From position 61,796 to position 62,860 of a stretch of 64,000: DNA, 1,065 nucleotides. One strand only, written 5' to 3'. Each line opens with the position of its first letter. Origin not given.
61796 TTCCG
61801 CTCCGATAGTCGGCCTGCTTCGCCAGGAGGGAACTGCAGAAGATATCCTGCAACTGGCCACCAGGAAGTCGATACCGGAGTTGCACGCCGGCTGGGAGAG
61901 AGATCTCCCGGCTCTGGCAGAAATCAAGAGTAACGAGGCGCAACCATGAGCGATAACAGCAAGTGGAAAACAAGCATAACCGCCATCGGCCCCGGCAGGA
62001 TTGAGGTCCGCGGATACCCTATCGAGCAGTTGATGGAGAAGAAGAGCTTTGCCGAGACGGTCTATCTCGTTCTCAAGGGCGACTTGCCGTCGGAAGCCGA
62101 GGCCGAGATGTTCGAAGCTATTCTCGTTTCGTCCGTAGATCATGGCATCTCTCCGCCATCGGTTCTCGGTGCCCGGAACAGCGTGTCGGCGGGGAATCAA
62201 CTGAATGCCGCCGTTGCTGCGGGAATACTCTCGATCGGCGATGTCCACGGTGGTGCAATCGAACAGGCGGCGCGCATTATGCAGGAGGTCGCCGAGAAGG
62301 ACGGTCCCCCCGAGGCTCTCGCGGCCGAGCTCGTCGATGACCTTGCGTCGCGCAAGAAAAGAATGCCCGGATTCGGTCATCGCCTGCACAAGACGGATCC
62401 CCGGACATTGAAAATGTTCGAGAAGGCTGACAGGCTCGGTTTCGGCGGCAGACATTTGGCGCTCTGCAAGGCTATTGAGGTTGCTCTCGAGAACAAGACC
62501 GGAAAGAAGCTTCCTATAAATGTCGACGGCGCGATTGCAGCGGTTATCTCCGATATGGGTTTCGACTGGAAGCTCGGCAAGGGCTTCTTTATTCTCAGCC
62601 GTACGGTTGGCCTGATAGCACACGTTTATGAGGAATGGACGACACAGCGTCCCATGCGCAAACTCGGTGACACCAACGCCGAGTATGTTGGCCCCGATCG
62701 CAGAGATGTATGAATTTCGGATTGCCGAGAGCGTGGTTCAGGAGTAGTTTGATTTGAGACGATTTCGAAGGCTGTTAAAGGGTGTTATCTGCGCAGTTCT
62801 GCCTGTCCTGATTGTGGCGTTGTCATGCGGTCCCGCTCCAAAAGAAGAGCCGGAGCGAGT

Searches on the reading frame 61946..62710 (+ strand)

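Call 29: search_protein_families(library=pfam, proteins=[window:61946-62710:+], max_evalue=0.00001)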
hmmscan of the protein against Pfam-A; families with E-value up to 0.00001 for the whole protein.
window:61946-62710:+ (255 aa): 1 family
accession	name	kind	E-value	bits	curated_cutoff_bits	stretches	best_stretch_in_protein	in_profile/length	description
PF00285.26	Citrate_synt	-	2.6e-43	148.9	27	2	50-238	164-355/357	Citrate synthase, C-terminal domain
